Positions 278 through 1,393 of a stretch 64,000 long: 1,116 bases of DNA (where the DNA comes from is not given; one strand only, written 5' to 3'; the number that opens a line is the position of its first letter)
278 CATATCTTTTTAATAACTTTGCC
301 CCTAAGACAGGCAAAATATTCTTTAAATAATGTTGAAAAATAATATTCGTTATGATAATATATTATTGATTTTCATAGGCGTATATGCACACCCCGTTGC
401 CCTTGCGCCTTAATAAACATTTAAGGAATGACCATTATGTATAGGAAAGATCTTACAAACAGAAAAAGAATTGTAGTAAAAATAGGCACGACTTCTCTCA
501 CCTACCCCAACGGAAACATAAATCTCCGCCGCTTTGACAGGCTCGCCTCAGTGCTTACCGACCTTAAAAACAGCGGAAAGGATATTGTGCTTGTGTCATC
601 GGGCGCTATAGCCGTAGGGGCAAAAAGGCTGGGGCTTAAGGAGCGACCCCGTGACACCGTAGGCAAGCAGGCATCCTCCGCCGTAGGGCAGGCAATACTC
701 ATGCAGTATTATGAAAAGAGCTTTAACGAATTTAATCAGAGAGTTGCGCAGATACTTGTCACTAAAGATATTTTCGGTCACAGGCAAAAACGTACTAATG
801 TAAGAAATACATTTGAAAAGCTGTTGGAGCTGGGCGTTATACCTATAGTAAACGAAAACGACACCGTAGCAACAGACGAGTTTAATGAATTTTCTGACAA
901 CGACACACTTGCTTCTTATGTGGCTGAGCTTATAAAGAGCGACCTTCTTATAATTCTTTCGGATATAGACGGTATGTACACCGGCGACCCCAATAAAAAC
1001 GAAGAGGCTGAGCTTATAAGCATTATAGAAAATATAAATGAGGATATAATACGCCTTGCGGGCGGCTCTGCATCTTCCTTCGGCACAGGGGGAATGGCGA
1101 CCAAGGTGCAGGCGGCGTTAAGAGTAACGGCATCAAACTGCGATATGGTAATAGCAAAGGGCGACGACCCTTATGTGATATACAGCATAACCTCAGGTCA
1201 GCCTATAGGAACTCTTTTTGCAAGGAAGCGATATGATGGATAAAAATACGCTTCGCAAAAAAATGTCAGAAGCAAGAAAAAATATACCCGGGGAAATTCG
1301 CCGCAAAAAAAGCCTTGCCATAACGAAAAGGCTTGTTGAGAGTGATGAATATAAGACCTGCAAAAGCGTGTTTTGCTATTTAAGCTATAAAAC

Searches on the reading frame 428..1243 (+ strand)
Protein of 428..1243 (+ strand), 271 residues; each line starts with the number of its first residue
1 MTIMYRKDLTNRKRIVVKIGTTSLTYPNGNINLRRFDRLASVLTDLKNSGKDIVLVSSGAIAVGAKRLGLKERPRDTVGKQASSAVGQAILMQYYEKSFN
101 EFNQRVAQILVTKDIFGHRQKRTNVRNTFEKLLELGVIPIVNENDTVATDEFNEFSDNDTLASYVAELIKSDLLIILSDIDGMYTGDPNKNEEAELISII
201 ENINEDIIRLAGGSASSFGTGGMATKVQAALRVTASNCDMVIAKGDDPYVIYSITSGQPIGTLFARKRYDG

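Call 27: search_protein_families(library=pfam, proteins=[window:428-1243:+])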
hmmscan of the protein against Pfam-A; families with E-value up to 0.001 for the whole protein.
window:428-1243:+ (271 aa): 1 family
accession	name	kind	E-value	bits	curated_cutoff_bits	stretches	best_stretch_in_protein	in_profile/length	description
PF00696.33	AA_kinase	-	1.4e-46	159.5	24.9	1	13-243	1-233/234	Amino acid kinase family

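Call 66: find_encoding_contigs(protein=window:428-1243:+, flank=10000, max_places=3)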
Protein window:428-1243:+ (271 aa): no gene with exactly this product is on record in the collection.
